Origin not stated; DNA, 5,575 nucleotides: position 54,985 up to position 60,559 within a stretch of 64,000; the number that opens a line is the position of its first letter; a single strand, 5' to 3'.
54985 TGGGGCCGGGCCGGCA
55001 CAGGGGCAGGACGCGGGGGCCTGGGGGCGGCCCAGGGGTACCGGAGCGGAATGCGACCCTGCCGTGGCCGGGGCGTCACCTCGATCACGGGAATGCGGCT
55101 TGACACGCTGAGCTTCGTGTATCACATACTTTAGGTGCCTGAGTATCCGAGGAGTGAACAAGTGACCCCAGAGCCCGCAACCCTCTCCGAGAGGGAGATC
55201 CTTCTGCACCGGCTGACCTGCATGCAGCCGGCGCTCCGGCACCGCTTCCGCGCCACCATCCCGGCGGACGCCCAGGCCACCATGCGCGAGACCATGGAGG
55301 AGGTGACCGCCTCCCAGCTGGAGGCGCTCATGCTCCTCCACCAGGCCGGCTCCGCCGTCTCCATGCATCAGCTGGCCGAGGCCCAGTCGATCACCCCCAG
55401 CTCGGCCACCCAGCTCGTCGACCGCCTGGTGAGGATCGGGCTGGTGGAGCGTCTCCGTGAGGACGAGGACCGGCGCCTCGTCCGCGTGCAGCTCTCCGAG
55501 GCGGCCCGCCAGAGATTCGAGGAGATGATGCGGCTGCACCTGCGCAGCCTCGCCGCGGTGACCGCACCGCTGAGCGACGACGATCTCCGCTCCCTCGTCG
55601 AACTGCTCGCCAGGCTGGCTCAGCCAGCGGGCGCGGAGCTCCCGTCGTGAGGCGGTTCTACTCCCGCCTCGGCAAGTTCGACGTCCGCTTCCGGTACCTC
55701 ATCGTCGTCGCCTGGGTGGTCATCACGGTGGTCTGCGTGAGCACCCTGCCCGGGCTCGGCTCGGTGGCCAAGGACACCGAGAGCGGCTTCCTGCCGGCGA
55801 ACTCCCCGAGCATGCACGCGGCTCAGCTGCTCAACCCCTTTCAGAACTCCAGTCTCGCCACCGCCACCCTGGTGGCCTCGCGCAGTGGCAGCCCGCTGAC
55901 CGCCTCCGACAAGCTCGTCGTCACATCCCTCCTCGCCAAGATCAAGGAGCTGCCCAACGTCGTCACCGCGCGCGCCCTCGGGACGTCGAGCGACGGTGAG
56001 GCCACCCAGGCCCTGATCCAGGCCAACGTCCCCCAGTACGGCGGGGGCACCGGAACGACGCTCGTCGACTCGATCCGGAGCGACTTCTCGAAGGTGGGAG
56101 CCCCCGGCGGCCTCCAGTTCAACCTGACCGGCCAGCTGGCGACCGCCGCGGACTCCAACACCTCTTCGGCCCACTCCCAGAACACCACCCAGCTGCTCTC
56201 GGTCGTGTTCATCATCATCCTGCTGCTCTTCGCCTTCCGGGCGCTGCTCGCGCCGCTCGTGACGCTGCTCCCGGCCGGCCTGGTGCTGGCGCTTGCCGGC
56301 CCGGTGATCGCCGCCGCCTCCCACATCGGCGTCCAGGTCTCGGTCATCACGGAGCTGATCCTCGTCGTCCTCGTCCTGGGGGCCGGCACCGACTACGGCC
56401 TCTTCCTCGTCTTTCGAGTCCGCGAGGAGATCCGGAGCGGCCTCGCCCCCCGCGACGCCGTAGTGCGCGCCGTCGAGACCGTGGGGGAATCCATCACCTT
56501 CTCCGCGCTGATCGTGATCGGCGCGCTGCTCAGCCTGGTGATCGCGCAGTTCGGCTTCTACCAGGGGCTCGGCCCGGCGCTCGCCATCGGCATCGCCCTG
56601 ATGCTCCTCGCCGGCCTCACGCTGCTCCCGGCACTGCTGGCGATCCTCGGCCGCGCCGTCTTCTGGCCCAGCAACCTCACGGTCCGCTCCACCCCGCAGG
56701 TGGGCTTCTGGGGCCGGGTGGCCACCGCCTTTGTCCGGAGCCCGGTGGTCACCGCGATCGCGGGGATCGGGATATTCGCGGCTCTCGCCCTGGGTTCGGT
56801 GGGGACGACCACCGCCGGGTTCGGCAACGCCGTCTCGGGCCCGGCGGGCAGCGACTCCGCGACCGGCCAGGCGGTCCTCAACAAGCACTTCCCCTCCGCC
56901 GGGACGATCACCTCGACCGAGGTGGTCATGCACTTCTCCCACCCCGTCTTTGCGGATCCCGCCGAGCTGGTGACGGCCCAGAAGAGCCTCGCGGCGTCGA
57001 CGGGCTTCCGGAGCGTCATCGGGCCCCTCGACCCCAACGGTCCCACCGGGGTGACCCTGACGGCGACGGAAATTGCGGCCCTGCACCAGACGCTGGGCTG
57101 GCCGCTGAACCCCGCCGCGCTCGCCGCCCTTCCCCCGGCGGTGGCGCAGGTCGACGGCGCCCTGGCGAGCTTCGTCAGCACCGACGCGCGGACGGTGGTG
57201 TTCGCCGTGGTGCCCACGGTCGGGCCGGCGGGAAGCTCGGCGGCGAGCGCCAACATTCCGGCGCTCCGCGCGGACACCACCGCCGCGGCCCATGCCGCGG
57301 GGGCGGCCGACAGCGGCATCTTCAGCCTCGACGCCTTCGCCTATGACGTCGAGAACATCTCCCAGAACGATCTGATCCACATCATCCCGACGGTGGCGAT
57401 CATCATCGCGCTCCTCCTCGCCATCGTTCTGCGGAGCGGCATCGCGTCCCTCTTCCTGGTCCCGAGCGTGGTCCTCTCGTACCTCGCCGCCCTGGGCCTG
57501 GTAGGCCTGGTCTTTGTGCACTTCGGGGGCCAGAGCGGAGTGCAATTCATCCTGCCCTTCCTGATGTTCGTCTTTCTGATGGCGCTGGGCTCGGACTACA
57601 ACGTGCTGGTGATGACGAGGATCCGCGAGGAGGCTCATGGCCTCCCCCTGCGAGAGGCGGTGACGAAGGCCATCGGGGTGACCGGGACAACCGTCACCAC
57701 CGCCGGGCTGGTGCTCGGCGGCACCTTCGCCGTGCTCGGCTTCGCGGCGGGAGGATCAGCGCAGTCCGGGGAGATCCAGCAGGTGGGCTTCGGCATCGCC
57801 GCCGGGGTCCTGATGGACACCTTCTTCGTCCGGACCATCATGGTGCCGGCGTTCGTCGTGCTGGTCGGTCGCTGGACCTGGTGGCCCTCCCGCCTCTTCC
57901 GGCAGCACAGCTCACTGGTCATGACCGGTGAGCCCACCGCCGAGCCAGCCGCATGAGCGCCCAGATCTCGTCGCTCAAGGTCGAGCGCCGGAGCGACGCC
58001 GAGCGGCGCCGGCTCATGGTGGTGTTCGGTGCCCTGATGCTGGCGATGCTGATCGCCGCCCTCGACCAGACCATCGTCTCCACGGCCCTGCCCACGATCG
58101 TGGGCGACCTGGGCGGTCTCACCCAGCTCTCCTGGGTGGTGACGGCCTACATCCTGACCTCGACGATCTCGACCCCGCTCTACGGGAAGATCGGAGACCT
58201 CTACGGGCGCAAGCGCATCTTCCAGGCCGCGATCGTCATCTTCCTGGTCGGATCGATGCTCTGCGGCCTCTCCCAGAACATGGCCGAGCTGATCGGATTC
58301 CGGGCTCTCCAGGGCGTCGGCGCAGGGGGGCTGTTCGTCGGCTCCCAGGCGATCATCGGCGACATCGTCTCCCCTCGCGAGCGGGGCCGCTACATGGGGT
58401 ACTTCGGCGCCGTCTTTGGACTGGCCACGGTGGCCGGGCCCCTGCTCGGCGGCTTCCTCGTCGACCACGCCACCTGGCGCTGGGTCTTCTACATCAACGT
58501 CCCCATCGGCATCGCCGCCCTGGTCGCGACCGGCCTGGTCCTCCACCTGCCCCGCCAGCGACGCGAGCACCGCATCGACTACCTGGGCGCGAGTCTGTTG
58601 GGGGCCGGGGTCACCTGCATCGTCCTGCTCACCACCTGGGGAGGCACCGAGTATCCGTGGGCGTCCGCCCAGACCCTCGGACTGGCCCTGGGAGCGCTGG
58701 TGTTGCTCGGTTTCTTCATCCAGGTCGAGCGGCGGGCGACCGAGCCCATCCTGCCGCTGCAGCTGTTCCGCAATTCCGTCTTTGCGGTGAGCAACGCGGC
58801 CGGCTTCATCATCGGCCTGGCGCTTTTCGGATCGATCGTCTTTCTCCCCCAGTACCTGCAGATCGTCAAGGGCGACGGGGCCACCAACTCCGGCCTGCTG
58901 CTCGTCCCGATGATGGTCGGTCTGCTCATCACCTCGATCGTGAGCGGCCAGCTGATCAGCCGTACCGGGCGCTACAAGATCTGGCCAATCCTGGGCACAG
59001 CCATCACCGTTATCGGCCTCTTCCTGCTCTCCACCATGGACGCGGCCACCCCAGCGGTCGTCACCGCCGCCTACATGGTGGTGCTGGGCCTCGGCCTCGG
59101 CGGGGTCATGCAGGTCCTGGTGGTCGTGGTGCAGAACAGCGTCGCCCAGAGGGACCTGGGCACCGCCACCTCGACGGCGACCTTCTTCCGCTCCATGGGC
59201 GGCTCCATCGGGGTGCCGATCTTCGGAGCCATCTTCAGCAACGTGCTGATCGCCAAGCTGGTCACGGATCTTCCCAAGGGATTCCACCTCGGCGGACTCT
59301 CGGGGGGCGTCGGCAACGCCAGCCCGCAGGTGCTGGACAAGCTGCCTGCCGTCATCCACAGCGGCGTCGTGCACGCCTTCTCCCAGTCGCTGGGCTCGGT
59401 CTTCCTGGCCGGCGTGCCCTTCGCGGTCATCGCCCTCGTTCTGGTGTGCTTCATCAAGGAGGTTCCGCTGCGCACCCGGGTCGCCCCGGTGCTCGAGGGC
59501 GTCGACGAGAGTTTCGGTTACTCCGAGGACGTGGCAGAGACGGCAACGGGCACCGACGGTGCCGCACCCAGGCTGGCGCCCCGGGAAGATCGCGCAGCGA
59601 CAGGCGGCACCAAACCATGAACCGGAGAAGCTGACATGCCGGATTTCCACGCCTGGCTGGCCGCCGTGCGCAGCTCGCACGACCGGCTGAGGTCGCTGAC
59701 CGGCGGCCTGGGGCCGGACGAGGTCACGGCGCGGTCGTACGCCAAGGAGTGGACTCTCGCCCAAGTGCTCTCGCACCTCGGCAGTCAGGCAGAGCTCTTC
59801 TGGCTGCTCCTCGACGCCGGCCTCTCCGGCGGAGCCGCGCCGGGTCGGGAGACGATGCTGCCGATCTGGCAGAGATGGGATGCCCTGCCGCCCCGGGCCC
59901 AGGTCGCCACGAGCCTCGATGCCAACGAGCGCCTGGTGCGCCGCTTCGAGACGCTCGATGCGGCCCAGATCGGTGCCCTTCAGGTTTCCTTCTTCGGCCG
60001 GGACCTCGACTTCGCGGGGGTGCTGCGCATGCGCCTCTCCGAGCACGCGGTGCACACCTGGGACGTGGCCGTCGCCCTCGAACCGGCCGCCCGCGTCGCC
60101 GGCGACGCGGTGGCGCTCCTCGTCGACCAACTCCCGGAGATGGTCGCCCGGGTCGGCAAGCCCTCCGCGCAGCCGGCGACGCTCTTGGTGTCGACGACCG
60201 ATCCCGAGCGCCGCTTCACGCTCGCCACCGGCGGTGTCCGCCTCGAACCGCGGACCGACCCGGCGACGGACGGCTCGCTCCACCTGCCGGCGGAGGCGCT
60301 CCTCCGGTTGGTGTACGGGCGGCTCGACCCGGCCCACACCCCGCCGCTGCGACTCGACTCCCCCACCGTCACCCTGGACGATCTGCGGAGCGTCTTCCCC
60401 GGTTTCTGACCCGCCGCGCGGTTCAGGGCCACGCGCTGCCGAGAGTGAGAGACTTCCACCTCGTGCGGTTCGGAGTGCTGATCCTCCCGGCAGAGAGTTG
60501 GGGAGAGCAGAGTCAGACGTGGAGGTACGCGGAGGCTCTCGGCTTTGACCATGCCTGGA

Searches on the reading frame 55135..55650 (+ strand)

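Call 19: search_protein_families(library=pfam, proteins=[window:55135-55650:+], max_evalue=0.001)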
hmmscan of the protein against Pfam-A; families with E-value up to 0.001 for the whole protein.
window:55135-55650:+ (171 aa): 4 families
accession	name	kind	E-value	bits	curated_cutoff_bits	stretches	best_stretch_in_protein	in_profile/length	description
PF01047.28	MarR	-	2e-13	50.5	24.6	1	58-116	2-59/59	MarR family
PF12802.13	MarR_2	-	9.2e-11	42.2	27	1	57-114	3-60/61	MarR family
PF22381.2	Staph_reg_Sar_Rot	-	4.8e-05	23.8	27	1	58-131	13-85/85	Transcriptional regulator SarA/Rot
PF01325.25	Fe_dep_repress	-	0.00011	22.8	26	1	62-105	10-53/60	Iron dependent repressor, N-terminal DNA binding domain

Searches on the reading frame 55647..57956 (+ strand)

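Call 19: search_protein_families(library=pfam, proteins=[window:55647-57956:+], max_evalue=0.001)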
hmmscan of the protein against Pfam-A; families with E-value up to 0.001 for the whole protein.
window:55647-57956:+ (769 aa): 1 family
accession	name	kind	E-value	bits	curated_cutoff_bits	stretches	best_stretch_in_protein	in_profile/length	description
PF03176.21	MMPL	-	3.8e-97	325.6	20.5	2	48-367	2-331/333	MMPL family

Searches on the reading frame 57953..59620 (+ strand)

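Call 19: search_protein_families(library=pfam, proteins=[window:57953-59620:+], max_evalue=0.001)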
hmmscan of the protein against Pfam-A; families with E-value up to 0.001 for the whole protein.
window:57953-59620:+ (555 aa): 3 families
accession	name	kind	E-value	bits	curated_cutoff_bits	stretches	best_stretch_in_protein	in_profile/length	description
PF07690.21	MFS_1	-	2.1e-58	198.3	33.4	1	28-420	1-346/347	Major Facilitator Superfamily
PF06609.19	TRI12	-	4e-18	65.6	23.2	1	20-441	41-478/599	Fungal trichothecene efflux pump (TRI12)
PF00083.30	Sugar_tr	-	8.2e-13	48.5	22.3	1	57-191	46-186/452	Sugar (and other) transporter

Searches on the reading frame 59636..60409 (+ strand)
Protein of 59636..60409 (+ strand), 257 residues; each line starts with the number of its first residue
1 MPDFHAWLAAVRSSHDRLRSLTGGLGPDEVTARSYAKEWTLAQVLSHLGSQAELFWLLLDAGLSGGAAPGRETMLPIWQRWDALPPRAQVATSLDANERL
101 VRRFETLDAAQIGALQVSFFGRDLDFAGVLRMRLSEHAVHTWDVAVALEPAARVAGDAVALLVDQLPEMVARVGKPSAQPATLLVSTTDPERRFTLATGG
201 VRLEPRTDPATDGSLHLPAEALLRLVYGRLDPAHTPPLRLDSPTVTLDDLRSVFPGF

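Call 19: search_protein_families(library=pfam, proteins=[window:59636-60409:+], max_evalue=0.001)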
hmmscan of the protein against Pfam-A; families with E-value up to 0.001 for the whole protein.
window:59636-60409:+ (257 aa): 3 families
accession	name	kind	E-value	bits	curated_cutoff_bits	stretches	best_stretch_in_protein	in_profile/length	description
PF11716.13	MDMPI_N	-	1.6e-16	61.7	24.2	1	12-145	2-140/140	Mycothiol maleylpyruvate isomerase N-terminal domain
PF12867.12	DinB_2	-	7.3e-07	30.1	24.8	1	13-141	4-125/128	DinB superfamily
PF07398.16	MDMPI_C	-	1.6e-06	29.1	29.5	1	166-239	11-78/90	MDMPI C-terminal domain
